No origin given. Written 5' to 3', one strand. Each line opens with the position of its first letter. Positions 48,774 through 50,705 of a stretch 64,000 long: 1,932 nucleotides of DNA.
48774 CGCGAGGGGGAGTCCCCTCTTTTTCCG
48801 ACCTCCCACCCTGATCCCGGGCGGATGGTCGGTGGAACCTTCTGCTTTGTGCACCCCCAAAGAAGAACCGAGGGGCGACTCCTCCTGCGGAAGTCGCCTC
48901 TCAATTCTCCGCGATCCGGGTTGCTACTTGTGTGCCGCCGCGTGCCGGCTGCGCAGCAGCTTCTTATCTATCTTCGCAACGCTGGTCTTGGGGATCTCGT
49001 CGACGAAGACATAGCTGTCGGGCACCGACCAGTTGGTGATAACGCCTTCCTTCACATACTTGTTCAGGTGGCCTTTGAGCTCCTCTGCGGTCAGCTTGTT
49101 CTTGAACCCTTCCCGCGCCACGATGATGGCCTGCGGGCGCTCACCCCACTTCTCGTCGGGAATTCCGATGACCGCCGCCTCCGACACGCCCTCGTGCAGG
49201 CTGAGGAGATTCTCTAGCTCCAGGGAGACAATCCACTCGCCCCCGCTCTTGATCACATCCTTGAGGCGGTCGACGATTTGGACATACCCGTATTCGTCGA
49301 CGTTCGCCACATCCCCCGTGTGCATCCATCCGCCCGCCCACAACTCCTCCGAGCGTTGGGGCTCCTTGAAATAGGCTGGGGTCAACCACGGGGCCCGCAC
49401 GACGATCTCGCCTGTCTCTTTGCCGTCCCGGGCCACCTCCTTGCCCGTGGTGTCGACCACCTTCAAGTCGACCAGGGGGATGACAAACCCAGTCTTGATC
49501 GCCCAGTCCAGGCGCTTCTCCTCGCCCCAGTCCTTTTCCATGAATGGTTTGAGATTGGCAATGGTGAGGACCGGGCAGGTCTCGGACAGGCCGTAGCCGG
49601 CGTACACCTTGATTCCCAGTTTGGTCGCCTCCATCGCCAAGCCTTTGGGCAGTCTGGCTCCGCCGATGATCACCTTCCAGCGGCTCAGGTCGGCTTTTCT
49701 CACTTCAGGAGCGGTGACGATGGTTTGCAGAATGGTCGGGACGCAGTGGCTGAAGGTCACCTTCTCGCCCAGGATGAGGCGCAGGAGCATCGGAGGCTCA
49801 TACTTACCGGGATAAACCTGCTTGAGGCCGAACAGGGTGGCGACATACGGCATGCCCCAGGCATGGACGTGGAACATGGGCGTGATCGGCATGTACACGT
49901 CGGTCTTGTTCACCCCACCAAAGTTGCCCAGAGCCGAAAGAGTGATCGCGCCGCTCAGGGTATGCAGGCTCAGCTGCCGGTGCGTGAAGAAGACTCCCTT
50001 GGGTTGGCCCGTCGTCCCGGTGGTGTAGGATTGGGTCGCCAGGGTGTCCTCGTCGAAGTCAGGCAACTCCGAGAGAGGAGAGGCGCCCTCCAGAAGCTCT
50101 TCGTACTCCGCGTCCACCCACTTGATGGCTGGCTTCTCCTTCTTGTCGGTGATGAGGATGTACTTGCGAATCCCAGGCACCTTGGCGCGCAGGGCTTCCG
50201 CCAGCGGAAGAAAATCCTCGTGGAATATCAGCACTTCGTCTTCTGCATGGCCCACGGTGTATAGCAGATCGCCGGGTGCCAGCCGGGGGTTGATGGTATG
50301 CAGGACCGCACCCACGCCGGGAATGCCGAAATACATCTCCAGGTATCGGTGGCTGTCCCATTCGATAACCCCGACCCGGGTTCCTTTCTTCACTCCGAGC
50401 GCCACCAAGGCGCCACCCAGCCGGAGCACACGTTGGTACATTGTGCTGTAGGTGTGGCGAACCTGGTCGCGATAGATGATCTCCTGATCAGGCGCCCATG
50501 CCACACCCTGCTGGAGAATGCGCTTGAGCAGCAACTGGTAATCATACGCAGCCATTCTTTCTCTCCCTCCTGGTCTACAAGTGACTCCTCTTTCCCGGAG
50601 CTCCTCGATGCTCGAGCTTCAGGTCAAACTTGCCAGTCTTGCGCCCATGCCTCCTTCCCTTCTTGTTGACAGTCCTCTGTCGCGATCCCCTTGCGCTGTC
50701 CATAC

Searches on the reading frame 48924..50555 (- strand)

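Call 84: search_protein_families(library=ncbifam, proteins=[window:48924-50555:-], max_evalue=0.00001)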
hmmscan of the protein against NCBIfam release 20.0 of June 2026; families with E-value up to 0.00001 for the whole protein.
window:48924-50555:- (543 aa): 96 families (the best 25 are shown)
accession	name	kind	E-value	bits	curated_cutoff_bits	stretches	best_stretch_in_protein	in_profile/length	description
NF004837.0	PRK06187.1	subfamily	3.3e-184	613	476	1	3-541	3-525/531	long-chain-fatty-acid--CoA ligase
NF005426.0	PRK07008.1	equivalog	6.3e-132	441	822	1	5-537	11-534/545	3-(methylthio)propionyl-CoA ligase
NF004674.0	PRK06018.1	subfamily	2.8e-130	435.6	766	1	5-539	7-535/544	long-chain-fatty-acid--CoA ligase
NF006020.0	PRK08162.1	subfamily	3.8e-95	319.3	677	1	19-539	30-539/545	acyl-CoA synthetase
NF004143.0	PRK05620.1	equivalog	2.3e-86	290.4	852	1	6-537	8-554/576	long-chain fatty-acid--CoA ligase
NF006182.0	PRK08316.1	subfamily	2.6e-82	277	663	1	10-541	13-520/523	fatty acyl-CoA synthetase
NF005307.0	PRK06839.1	equivalog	4.8e-74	249.8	748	1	21-535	15-490/496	o-succinylbenzoate--CoA ligase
NF005857.1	PRK07786.1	exception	6e-69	232.9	733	1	34-538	35-512/513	fatty-acid--CoA ligase FadD5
NF005801.1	PRK07656.1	equivalog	3.5e-68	230.5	657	1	21-535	14-500/500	FadD3 family acyl-CoA ligase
NF002966.0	PRK03640.1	equivalog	3.4e-66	223.8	556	1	13-538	7-480/483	o-succinylbenzoate--CoA ligase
NF009233.0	PRK12583.1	subfamily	1.2e-64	218.7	832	1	13-538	23-550/558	fatty acid CoA ligase family protein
NF004797.0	PRK06145.1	equivalog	2.2e-64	217.7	850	1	22-538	16-495/499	acyl-CoA synthetase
NF005676.0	PRK07470.1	equivalog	4.8e-63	213.6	774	1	10-537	22-528/544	acyl-CoA synthetase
NF004114.0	PRK05605.1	equivalog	7.3e-61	206.2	766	1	138-537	190-568/575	long-chain-fatty-acid--CoA ligase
NF006181.0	PRK08314.1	subfamily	9e-61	205.8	705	1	22-540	38-556/563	long-chain-fatty-acid--CoA ligase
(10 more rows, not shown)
